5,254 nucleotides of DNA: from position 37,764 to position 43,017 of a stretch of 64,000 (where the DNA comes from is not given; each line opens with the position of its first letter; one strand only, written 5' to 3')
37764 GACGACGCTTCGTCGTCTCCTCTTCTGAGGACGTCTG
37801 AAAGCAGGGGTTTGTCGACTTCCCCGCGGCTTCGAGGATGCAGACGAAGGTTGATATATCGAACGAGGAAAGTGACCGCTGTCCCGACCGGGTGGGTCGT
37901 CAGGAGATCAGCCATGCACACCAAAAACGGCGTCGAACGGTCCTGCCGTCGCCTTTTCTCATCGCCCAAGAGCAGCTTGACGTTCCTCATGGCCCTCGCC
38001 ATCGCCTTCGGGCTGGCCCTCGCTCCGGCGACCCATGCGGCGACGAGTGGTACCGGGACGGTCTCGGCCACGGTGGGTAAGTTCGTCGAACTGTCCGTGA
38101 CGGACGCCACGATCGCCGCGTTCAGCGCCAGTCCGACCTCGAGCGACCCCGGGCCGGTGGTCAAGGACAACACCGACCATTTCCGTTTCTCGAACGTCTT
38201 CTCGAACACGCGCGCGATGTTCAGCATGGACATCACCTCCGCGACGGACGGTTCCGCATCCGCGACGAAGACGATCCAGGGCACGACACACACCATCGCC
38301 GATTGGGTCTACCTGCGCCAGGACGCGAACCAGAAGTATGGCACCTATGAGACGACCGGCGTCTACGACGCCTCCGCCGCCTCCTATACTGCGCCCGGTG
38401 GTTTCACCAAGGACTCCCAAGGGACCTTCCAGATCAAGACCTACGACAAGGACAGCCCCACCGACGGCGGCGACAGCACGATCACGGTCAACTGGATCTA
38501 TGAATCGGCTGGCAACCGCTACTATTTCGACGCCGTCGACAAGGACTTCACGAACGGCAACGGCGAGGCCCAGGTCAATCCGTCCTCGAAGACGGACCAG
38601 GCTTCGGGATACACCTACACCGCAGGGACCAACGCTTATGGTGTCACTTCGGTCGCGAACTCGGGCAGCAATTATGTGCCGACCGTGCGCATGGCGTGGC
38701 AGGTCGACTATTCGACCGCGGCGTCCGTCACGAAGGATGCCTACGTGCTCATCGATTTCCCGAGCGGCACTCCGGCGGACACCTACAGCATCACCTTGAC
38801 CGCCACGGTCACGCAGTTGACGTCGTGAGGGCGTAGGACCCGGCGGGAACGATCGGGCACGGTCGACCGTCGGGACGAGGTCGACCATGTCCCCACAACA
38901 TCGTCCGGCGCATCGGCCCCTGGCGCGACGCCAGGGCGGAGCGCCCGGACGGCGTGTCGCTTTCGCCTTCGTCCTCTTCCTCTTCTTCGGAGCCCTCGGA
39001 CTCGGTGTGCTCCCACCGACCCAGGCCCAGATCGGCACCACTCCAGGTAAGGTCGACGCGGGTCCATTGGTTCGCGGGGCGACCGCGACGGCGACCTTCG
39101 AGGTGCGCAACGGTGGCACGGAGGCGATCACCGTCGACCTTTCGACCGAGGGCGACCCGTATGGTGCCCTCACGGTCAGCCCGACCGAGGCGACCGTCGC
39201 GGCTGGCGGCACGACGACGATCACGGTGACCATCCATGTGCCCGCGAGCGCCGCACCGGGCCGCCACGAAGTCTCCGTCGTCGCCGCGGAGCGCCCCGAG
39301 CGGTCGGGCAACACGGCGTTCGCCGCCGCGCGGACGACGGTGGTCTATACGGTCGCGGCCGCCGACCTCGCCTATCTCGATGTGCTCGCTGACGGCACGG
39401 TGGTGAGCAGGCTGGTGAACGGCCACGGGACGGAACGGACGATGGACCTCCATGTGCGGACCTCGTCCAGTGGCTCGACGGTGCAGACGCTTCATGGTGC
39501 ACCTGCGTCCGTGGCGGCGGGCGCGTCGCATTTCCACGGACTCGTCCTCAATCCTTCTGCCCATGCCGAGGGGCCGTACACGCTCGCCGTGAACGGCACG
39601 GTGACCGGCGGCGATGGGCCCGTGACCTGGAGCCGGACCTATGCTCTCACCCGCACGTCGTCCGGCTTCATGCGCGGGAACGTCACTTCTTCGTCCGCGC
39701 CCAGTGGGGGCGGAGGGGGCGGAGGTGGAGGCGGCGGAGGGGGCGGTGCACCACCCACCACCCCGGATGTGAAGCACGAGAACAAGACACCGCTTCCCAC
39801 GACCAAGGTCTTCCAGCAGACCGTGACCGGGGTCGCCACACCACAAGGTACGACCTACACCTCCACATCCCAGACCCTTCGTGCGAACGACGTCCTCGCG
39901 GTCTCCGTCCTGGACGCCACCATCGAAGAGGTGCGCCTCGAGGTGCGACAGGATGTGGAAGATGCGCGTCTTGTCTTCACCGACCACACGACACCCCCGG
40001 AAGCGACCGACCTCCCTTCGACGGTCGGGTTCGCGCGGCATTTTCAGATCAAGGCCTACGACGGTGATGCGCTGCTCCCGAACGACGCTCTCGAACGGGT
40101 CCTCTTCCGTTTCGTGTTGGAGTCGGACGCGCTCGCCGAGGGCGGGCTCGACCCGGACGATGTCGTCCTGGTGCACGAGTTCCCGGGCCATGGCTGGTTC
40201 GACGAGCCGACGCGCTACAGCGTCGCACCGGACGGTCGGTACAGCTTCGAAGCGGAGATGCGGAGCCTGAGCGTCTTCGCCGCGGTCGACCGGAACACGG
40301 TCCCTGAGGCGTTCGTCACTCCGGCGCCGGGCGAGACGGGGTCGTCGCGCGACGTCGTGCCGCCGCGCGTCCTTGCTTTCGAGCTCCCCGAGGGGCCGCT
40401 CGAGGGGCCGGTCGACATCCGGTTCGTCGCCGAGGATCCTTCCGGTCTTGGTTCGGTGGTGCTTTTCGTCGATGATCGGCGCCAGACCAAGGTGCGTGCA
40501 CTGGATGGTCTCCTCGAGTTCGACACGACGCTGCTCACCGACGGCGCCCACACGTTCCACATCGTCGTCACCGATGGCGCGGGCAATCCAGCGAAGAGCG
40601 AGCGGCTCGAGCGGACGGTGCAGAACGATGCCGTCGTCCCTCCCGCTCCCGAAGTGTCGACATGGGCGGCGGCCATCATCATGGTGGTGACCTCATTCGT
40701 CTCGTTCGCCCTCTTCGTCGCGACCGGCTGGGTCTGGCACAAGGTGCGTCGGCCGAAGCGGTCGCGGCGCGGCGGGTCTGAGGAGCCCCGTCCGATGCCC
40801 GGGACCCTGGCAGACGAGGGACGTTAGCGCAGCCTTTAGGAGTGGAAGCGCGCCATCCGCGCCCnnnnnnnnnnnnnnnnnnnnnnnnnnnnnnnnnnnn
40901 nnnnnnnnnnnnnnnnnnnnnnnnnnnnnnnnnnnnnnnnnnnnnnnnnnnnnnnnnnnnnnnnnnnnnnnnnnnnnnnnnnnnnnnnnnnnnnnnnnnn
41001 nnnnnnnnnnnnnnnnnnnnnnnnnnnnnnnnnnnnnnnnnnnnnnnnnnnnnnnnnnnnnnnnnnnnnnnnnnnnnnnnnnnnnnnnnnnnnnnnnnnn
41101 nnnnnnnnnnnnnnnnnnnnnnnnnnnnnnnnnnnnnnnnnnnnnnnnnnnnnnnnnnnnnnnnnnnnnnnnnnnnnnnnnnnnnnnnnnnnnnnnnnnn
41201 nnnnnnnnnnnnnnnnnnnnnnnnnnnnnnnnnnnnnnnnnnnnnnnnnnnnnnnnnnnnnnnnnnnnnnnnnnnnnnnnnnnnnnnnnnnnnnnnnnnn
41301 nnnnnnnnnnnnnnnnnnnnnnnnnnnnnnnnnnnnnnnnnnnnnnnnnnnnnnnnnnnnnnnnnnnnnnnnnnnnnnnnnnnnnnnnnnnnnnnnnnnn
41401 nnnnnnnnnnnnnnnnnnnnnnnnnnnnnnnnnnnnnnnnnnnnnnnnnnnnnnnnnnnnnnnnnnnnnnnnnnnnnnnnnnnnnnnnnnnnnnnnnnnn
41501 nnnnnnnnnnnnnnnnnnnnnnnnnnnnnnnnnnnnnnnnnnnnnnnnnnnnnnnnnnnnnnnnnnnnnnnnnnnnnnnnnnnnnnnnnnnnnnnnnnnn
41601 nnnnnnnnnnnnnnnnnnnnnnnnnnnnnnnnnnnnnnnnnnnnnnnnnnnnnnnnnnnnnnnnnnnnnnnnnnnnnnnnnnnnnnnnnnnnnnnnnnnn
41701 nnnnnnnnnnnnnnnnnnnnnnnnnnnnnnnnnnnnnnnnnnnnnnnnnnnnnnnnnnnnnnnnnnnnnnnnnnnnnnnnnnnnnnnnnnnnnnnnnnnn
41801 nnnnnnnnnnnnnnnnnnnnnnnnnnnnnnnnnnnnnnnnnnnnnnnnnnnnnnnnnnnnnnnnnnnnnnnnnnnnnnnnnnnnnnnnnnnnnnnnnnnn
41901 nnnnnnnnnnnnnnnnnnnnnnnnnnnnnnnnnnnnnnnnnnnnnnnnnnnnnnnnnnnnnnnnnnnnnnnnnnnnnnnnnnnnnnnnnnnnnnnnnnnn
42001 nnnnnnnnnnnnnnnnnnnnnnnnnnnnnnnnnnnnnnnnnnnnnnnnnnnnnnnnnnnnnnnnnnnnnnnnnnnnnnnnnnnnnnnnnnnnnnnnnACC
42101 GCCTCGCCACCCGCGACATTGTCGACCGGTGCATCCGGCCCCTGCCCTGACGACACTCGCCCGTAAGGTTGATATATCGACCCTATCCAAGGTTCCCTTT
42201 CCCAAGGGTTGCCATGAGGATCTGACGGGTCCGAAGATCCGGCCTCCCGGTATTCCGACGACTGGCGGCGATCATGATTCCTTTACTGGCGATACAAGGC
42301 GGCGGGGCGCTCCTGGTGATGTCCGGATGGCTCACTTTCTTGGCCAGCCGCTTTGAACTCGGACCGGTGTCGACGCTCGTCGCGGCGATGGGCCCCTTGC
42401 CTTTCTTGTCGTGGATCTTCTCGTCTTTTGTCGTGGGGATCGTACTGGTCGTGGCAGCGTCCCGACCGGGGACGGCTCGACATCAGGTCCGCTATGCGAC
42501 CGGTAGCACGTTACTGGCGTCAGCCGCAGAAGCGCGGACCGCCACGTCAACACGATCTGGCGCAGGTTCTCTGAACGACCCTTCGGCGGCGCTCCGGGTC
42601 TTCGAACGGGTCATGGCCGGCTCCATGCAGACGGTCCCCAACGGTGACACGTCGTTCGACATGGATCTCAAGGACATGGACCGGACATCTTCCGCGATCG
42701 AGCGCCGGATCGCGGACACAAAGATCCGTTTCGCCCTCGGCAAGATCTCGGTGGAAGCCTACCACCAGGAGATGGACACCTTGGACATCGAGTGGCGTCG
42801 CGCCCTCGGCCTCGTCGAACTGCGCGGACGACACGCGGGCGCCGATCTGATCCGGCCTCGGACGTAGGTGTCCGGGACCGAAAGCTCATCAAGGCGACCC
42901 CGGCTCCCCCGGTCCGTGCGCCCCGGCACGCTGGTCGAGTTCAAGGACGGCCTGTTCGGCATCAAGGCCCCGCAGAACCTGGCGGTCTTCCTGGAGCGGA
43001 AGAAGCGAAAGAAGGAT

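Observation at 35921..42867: Candidate new cell-surface assembly locus: three tandem secreted paralogs, two anchored surface proteins, a SHOCT membrane protein, and a shared promoter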

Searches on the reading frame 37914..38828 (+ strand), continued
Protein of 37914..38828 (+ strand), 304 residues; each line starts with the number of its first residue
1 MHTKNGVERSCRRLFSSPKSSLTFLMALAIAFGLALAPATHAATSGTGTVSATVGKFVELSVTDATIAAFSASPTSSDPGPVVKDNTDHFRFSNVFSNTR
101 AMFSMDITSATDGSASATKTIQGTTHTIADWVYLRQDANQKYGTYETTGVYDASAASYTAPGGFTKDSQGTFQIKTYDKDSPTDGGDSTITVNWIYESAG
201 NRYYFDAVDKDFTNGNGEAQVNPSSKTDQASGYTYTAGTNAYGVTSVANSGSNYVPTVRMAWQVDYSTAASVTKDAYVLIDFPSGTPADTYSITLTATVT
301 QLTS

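Call 59: search_protein_families(library=ncbifam, proteins=[L006:4730-5599:+, L004:552-1397:+], max_evalue=1)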
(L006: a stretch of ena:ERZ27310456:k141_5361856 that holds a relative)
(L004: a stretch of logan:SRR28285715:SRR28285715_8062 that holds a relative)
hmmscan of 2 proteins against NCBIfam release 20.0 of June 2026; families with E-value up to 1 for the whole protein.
L006:4730-5599:+ (289 aa): 1 family
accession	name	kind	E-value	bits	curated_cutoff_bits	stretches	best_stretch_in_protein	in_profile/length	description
TIGR02228.1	sigpep_I_arch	equivalog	6e-06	26.2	51.85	1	29-110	28-83/158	signal peptidase I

L004:552-1397:+ (281 aa): 0 families

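Call 65: find_homologous_proteins(query=A5, max_evalue=0.01)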
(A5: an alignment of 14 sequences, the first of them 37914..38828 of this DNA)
Query A5 (14 sequences) (304 aa, profile of the alignment): 16 proteins with E <= 0.01 among 8000 candidates.
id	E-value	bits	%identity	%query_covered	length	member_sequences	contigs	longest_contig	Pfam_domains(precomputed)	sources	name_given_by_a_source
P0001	2.2e-110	387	100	100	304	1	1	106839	-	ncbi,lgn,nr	ncbi:MAG: hypothetical protein KY455_01410 [Euryarchaeota archaeon]|nr:hypothetical protein [Euryarc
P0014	2.3e-105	370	47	85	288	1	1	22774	-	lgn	-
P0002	5.4e-104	366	69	98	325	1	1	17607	-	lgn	-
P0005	5.0e-103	363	64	97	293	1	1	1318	-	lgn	-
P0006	1.8e-102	361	67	93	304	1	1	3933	-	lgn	-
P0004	3.3e-101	357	68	92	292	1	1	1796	-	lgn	-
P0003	6.0e-100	353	68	92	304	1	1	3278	-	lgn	-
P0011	6.6e-99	349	62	88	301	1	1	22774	-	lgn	-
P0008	1.0e-97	345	65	82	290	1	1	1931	-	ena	-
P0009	1.4e-97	345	57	99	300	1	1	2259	-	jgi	jgi:hypothetical protein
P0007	2.7e-97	344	67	92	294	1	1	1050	-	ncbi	-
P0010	8.6e-92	326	61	93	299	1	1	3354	-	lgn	-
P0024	3.4e-80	288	36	87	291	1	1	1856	-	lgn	-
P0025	7.6e-38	149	67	4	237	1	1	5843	-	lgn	-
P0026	4.5e-16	77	61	6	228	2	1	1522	-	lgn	-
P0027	2.9e-14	71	20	13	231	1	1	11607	-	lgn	-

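Call 66: find_encoding_contigs(protein=P0027, flank=10000, max_places=3)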
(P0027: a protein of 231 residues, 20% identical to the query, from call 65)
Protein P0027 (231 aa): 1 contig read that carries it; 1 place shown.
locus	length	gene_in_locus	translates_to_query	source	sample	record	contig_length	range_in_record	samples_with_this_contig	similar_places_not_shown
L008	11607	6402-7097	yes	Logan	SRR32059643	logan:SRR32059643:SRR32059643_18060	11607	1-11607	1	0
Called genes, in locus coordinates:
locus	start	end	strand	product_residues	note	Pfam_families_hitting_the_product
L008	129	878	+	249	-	PF01794:Ferric_reduct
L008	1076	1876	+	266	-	-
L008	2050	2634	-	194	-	PF01022:HTH_5 (faint), PF01047:MarR (faint), PF13412:HTH_24 (weak), PF24266:HTH_HVO_0163_N (weak), PF12802:MarR_2 (weak), PF12840:HTH_20 (weak), PF13412:HTH_24 (weak)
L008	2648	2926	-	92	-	-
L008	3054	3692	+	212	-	PF01135:PCMT, PF13489:Methyltransf_23, PF01209:Ubie_methyltran, PF13847:Methyltransf_31, PF08241:Methyltransf_11, PF08242:Methyltransf_12, PF13649:Methyltransf_25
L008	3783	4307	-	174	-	-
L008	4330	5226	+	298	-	-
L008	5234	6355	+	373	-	-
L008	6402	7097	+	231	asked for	-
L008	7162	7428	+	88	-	-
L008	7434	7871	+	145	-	-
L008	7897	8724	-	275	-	PF00248:Aldo_ket_red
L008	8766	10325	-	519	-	PF05057:DUF676 (weak), PF07819:PGAP1 (weak), PF24096:DUF7379 (weak)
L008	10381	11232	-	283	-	PF03269:DUF268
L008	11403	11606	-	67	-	?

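Call 87: find_related_loci(query=A2, collection=metagenome_contigs, flank=10000)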
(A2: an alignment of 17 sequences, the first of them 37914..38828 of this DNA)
Query A2 (304 aa) in metagenome_contigs; peptide patterns used: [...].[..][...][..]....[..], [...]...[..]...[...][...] (x = any residue, [..] = any of these).
414 stretches matched a pattern, but none encodes a relative of the query by tblastn (E <= 1e-3).

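Call 90: find_encoding_contigs(protein=P0006, flank=5000, max_places=3)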
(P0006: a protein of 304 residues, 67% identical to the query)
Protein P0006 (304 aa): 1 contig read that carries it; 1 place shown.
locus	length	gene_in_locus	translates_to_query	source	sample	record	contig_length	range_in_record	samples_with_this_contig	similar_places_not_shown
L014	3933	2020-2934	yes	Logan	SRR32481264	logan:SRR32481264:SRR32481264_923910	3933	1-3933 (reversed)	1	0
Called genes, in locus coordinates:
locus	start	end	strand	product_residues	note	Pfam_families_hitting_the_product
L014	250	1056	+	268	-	-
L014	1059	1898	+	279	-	-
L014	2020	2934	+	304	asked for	-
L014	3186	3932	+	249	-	?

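Call 98: find_related_loci(query=A2, collection=viral_contigs, flank=5000)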
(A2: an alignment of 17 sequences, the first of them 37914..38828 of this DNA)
Query A2 (304 aa) in viral_contigs; peptide patterns used: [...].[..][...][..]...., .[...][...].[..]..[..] (x = any residue, [..] = any of these).
67 stretches matched a pattern, but none encodes a relative of the query by tblastn (E <= 1e-3).

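Call 103: search_protein_families(library=pfam, alignment_id=A5, max_evalue=10)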
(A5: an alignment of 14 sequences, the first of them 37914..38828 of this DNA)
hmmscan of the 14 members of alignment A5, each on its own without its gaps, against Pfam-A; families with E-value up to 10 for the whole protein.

A. member 1, window:37914-38828:+ (304 aa): 1 family
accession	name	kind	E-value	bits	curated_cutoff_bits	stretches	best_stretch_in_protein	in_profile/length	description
PF10285.15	Luciferase_cat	-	0.0043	16.9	25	1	77-158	72-147/296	Luciferase catalytic domain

B. families by the number of members that match (of 14 scanned): 9 families
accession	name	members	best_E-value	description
PF10285.15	Luciferase_cat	1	0.0043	Luciferase catalytic domain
PF11578.13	DUF3237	1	0.029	Protein of unknown function (DUF3237)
PF11992.13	TgpA_N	1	0.043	TgpA N-terminal domain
PF24404.1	nSTAND_NTPase7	1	0.045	Novel STAND NTPase 7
PF07249.18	Cerato-platanin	1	0.059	Cerato-platanin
PF21158.3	flgK_1st_1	1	0.068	Flagellar hook-associated protein 1, D2-like domain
PF20744.3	gp37_trimer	1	0.14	Tail fibre protein gp37 trimerization region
PF24145.1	K1-lyase_N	1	0.16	K1 capsule-specific polysaccharide lyase, N-terminal domain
PF02369.22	Big_1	1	0.38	Bacterial Ig-like domain (group 1)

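Call 105: find_related_loci(query=A9, collection=metagenome_contigs, flank=10000)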
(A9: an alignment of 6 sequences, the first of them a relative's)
Query A9 (291 aa) in metagenome_contigs; peptide patterns used: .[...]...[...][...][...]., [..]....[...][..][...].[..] (x = any residue, [..] = any of these).
600 stretches matched a pattern, but none encodes a relative of the query by tblastn (E <= 1e-3).

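Call 106: find_encoding_contigs(protein=P0018, flank=10000, max_places=3)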
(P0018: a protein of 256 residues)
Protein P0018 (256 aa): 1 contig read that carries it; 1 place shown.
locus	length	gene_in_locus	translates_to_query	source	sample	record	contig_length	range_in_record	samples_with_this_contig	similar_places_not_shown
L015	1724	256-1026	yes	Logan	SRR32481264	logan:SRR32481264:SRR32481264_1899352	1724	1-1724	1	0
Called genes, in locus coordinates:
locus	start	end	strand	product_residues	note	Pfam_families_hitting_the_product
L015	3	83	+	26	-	?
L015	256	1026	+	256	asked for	-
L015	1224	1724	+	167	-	?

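Call 107: find_encoding_contigs(protein=P0017, flank=10000, max_places=3)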
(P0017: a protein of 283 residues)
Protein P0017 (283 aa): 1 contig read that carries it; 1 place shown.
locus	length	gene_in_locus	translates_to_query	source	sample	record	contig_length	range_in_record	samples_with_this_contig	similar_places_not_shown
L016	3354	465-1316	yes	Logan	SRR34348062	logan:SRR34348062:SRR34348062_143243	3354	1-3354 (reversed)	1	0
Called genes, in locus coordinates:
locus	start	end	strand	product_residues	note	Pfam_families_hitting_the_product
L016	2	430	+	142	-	?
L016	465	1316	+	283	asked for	-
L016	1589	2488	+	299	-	-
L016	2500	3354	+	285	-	?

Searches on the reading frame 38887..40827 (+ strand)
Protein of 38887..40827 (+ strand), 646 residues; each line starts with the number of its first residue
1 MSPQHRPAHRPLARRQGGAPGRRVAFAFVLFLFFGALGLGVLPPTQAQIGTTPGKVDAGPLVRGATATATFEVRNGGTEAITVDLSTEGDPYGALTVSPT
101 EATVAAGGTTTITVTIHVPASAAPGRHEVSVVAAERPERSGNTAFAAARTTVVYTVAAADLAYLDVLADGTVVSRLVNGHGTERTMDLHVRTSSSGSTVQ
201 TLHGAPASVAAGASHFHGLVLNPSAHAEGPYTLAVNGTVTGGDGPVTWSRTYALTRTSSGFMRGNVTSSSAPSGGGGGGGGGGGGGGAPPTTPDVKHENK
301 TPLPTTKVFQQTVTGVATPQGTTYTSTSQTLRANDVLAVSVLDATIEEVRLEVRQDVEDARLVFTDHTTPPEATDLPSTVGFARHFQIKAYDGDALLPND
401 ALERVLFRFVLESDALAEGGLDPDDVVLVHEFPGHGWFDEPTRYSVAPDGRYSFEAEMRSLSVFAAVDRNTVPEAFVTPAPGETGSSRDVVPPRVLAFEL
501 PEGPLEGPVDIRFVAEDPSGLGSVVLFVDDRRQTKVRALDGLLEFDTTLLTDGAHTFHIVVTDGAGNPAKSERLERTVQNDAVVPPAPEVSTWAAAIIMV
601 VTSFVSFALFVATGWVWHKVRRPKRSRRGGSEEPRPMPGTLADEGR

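Call 3: search_protein_families(library=pfam, proteins=[window:38887-40827:+], max_evalue=0.1)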
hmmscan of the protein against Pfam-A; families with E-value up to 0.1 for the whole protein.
window:38887-40827:+ (646 aa): 10 families
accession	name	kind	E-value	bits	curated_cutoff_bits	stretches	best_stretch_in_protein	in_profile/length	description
PF23619.1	Ig_VWA7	-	2.5e-08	34.5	27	1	57-152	8-102/104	VWA7 Ig-like domain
PF19077.6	Big_13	-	1.1e-05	26.2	27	1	536-578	56-100/102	Bacterial Ig-like domain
PF11614.14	FixG_C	-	1.1e-05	26.1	25.6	1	70-135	36-103/119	IG-like fold at C-terminal of FixG, putative oxidoreductase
PF22544.2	HYDIN_VesB_CFA65-like_Ig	-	3.4e-05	24.4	25.5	1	55-117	9-71/100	HYDIN/CFA65/VesB-like, Ig-like domain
PF15780.11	ASH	-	0.00012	22.6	27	1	64-115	22-73/98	Abnormal spindle-like microcephaly-assoc'd, ASPM-SPD-2-Hydin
PF10633.15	NPCBM_assoc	-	0.00039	21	24.4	1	63-133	3-75/78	NPCBM-associated, NEW3 domain of alpha-galactosidase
PF07610.17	DUF1573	-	0.0042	17.5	26.1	1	55-137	7-87/98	Protein of unknown function (DUF1573)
PF06280.18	fn3_5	-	0.0071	17.5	27.6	1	69-124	34-86/112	Fn3-like domain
PF21226.3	MalQ_N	-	0.043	14.6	24.1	0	66-137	10-82/91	MalQ N-terminal beta sandwich domain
PF03168.19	LEA_2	-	0.083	13.8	25.4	1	80-129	16-59/98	Late embryogenesis abundant protein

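Call 4: search_protein_families(library=ncbifam, proteins=[window:38887-40827:+], max_evalue=0.1)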
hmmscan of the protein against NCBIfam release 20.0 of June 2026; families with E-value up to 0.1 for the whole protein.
window:38887-40827:+ (646 aa): 4 families
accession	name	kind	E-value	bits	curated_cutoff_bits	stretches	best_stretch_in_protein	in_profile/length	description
NF012200.0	choice_anch_D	domain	2.6e-06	27.9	45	1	43-116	11-87/108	choice-of-anchor D domain-containing protein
NF041740.1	choice_anch_T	equivalog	0.00065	18.9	70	1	52-146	35-130/259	choice-of-anchor T family protein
TIGR04213.1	PGF_pre_PGF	domain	0.031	14.3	28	1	399-467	85-152/153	PGF-pre-PGF domain-containing protein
NF033506.0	PACE-CTERM-PROT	exception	0.054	12.1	110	1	67-133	126-194/627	putative S-layer protein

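Call 48: search_protein_families(library=phrogs, proteins=[window:38887-40827:+], max_evalue=0.01)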
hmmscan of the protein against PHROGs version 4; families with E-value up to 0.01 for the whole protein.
window:38887-40827:+ (646 aa): 0 families

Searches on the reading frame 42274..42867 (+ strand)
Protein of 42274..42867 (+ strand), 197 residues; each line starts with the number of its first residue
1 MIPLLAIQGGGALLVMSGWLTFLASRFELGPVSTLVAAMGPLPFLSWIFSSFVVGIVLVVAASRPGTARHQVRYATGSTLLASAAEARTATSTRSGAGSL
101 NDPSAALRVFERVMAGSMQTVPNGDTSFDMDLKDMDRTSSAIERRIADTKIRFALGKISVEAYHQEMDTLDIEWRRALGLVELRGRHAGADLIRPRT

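Call 3: search_protein_families(library=pfam, proteins=[window:42274-42867:+], max_evalue=0.1)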
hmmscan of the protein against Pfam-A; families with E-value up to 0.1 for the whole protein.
window:42274-42867:+ (197 aa): 0 families

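Call 4: search_protein_families(library=ncbifam, proteins=[window:42274-42867:+], max_evalue=0.1)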
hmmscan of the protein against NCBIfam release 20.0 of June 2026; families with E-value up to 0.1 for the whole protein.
window:42274-42867:+ (197 aa): 1 family
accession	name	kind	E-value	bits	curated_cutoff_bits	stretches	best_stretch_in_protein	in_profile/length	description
NF050156.1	CapLactmsAlpCapA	equivalog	0.00048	18.5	1000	1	67-190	235-354/689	caprolactamase subunit alpha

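Call 48: search_protein_families(library=phrogs, proteins=[window:42274-42867:+], max_evalue=0.01)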
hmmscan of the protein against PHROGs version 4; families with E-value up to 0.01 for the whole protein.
window:42274-42867:+ (197 aa): 0 families

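Call 59: search_protein_families(library=ncbifam, proteins=[window:42274-42867:+], max_evalue=1)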
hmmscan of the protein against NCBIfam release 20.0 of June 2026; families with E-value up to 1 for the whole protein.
window:42274-42867:+ (197 aa): 1 family
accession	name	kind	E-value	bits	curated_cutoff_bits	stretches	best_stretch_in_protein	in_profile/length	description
NF050156.1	CapLactmsAlpCapA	equivalog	0.00048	18.5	1000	1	67-190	235-354/689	caprolactamase subunit alpha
